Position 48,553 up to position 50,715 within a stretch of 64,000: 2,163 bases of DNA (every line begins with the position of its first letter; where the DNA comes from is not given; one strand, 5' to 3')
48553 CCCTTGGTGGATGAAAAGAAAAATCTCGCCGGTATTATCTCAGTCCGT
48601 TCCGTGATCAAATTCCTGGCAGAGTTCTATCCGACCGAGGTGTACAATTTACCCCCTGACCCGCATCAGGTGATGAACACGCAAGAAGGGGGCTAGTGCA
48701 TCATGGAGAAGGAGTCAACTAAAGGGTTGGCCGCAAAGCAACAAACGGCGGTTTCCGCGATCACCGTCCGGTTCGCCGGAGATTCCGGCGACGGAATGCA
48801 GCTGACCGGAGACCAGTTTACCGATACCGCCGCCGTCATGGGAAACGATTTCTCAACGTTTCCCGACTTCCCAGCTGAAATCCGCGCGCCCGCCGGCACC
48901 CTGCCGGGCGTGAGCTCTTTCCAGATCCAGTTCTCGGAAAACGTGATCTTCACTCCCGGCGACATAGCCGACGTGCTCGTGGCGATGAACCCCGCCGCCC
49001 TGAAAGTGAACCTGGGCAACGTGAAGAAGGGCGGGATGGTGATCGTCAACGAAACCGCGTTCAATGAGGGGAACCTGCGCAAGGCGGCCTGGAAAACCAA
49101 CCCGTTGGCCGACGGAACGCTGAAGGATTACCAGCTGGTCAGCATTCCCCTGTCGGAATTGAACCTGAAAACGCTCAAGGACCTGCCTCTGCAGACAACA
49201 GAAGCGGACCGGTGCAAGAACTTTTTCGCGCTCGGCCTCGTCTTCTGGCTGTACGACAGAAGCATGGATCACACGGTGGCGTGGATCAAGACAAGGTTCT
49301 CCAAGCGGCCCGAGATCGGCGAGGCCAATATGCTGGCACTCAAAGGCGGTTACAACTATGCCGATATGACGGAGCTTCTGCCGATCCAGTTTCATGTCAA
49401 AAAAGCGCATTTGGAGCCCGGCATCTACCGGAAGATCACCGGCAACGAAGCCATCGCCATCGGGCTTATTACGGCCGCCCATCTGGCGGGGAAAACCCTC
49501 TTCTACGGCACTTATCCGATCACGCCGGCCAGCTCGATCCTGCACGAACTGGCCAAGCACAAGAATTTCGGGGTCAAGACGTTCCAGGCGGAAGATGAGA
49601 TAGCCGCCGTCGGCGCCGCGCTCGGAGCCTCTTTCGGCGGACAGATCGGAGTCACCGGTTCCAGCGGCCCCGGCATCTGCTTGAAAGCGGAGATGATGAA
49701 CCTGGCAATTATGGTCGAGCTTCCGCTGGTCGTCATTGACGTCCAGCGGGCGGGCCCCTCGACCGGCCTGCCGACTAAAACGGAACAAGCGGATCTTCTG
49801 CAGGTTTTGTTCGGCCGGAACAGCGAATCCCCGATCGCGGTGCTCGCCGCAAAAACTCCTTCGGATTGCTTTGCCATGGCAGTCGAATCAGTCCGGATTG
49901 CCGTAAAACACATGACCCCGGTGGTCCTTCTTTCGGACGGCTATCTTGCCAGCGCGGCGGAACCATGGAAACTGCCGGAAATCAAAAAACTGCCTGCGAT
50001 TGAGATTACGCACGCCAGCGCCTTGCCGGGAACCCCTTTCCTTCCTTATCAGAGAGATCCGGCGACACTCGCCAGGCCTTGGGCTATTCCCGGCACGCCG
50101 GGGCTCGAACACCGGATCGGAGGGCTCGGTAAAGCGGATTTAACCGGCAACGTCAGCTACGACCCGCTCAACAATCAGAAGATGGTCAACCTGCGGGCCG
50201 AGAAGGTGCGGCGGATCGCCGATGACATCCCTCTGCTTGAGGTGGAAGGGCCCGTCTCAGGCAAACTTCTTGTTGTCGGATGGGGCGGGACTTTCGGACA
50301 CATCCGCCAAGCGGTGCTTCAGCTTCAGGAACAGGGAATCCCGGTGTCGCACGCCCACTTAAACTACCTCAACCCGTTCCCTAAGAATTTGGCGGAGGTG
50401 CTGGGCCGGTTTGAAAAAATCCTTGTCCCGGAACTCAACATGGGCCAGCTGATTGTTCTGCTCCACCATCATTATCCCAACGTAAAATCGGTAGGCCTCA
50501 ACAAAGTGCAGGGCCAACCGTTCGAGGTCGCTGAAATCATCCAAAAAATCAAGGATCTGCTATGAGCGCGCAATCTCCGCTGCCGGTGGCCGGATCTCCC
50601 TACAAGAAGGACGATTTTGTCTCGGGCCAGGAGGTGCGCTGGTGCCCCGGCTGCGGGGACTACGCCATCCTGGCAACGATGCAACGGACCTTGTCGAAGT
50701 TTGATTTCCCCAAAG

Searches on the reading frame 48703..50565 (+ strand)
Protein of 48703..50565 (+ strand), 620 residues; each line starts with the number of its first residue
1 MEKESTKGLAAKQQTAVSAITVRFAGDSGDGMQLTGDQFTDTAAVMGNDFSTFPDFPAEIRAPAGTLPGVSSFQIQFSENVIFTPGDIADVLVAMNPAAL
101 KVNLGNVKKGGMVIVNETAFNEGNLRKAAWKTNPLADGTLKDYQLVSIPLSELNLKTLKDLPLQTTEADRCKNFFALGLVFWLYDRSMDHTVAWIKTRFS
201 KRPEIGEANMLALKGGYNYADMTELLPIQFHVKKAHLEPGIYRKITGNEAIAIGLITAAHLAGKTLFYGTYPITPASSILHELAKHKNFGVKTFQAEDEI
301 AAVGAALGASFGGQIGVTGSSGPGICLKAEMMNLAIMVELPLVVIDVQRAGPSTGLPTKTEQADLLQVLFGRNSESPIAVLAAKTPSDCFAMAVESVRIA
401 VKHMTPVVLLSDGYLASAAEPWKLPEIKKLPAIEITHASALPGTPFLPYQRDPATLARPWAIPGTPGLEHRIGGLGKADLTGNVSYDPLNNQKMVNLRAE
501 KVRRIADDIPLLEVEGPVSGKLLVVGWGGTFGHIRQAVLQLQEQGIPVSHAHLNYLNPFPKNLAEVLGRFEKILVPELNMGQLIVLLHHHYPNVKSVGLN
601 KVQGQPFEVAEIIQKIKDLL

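Call 59: search_protein_families(library=pfam, proteins=[window:48703-50565:+], max_evalue=0.00001)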
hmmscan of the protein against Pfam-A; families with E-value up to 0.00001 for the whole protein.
window:48703-50565:+ (620 aa): 3 families
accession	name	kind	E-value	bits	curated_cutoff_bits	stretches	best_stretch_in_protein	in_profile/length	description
PF01855.24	POR_N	-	2.5e-49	168.6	27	1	261-474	4-215/231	Pyruvate flavodoxin/ferredoxin oxidoreductase, thiamine diP-bdg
PF01558.24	POR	-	2.4e-25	90.1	27.4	1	29-217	2-172/173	Pyruvate ferredoxin/flavodoxin oxidoreductase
PF17147.9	PFOR_II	-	9.8e-07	29.5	27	1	522-588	3-75/102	Pyruvate:ferredoxin oxidoreductase core domain II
